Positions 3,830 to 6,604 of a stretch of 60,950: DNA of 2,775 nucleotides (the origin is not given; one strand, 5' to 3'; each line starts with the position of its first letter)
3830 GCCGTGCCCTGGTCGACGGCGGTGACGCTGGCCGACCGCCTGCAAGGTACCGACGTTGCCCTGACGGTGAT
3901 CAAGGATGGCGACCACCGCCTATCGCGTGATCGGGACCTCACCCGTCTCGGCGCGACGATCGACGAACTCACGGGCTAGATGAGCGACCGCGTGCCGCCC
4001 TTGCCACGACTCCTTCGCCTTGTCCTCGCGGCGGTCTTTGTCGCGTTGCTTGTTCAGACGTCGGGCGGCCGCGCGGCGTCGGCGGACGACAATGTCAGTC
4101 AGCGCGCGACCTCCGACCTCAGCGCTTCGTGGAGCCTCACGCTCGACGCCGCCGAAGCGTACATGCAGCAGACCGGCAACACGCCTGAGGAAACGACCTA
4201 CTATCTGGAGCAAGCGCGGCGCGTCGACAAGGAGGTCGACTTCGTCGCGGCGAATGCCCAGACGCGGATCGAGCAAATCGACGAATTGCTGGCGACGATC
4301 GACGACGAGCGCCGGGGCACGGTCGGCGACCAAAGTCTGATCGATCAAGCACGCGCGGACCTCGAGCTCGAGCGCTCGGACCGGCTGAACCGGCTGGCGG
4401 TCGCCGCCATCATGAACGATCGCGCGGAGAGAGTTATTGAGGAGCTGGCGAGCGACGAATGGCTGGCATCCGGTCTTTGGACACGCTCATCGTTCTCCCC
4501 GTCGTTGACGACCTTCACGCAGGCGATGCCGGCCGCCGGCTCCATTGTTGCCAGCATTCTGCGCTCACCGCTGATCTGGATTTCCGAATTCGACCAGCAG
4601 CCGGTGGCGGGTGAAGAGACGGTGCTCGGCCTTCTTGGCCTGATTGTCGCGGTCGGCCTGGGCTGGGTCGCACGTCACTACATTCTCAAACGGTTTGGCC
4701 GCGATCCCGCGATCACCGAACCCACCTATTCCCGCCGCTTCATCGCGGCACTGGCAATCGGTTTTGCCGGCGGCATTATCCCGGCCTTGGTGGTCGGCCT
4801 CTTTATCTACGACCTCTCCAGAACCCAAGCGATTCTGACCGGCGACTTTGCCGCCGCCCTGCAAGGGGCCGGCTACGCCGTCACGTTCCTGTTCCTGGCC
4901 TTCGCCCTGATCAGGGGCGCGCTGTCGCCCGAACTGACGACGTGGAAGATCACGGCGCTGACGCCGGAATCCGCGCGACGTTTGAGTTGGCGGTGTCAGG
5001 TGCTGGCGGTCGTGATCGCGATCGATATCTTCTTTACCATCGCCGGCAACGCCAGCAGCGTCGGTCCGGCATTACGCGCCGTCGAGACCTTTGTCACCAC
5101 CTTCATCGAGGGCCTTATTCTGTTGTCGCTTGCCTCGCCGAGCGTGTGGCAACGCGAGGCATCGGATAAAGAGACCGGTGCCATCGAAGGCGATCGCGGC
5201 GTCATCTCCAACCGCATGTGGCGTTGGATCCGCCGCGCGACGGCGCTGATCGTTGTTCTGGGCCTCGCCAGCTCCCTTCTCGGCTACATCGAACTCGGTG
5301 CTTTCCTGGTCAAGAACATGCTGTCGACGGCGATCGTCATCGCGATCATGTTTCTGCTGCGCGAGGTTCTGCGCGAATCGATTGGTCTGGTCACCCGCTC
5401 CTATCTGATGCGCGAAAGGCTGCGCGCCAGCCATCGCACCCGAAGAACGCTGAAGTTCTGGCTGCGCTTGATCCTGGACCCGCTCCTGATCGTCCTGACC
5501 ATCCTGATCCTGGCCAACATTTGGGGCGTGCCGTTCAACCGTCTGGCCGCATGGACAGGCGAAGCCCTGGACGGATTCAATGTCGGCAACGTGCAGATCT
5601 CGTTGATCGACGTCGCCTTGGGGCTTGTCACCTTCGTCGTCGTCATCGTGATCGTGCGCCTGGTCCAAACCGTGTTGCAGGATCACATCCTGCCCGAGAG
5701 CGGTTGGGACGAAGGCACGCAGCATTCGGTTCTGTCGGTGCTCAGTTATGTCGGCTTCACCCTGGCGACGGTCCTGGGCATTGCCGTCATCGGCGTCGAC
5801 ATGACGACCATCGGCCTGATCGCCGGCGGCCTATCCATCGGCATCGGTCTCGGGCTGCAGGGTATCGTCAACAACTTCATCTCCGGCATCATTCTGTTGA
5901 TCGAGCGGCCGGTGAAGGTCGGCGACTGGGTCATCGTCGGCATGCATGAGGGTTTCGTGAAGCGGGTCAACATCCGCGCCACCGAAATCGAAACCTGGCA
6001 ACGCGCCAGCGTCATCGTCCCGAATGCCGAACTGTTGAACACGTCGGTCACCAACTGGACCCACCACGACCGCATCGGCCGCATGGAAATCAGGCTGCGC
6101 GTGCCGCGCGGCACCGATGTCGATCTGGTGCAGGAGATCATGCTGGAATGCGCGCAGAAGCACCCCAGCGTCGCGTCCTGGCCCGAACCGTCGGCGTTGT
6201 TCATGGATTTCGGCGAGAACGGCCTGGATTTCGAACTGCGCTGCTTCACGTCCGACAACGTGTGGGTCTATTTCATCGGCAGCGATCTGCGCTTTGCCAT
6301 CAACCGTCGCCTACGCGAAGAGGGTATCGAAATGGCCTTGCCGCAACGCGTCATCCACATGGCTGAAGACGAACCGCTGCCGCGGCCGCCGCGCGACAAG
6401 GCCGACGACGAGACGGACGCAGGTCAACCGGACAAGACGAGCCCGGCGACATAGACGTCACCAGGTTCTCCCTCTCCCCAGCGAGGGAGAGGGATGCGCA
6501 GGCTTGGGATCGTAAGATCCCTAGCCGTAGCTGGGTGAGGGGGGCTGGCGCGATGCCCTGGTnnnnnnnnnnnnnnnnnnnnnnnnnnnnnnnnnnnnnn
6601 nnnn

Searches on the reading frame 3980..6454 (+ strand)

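Call 67: search_protein_families(library=pfam, proteins=[window:3980-6454:+], max_evalue=0.00001)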
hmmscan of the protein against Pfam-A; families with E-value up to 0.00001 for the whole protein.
window:3980-6454:+ (824 aa): 2 families
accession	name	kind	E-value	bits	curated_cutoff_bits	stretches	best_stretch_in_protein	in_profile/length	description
PF00924.24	MS_channel_2nd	-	1.6e-23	83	20.2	1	629-695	2-68/68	Mechanosensitive ion channel, beta-domain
PF21082.3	MS_channel_3rd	-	5.6e-12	46.4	21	1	704-785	3-88/88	Mechanosensitive ion channel MscS, C-terminal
